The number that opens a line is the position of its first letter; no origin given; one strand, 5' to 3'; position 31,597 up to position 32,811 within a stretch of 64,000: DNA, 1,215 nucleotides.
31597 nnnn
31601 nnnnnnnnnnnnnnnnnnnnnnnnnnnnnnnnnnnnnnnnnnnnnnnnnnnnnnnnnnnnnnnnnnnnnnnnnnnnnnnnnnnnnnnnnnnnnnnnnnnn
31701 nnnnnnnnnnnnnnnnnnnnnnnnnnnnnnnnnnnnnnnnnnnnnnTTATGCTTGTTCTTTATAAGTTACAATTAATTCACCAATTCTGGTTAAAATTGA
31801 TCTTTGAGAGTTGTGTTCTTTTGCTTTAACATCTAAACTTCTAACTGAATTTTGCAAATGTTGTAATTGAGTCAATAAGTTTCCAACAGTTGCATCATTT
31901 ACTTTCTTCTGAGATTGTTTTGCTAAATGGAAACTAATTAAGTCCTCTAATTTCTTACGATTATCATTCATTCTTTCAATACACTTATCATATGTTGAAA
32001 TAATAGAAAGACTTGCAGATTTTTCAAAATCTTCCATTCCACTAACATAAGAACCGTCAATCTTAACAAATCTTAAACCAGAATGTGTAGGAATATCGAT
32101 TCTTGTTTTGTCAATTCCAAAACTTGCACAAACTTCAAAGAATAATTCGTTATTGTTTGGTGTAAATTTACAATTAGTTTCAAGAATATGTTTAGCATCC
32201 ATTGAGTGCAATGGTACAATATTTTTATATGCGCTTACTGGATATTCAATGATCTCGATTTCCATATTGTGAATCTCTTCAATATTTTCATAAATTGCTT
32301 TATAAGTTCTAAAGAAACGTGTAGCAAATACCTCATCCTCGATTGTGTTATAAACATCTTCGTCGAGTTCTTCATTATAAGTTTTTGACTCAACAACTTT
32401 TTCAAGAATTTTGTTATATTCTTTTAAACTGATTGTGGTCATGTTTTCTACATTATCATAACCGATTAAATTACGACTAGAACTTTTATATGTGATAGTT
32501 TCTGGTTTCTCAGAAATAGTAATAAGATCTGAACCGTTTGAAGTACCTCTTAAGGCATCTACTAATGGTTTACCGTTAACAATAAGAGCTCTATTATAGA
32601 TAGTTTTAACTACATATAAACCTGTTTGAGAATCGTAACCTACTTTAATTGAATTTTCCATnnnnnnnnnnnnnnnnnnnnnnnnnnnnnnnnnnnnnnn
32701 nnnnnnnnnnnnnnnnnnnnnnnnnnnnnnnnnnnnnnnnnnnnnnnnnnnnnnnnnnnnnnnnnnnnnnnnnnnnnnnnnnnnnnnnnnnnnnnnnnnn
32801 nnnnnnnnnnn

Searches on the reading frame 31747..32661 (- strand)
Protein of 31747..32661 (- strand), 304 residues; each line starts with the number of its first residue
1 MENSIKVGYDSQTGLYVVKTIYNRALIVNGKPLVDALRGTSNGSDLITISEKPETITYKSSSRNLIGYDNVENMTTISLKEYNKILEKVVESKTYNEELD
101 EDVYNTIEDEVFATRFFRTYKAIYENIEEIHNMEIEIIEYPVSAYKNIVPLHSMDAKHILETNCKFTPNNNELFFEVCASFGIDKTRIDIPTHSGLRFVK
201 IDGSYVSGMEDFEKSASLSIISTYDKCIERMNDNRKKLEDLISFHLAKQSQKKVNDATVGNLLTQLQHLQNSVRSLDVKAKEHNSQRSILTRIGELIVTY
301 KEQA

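Call 24: search_protein_families(library=pfam, proteins=[window:31747-32661:-], max_evalue=0.01)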
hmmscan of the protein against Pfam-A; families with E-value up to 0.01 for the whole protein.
window:31747-32661:- (304 aa): 1 family
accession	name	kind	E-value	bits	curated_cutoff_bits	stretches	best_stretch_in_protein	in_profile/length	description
PF14164.11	YqzH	-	0.0062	17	30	0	60-112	9-59/64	YqzH-like protein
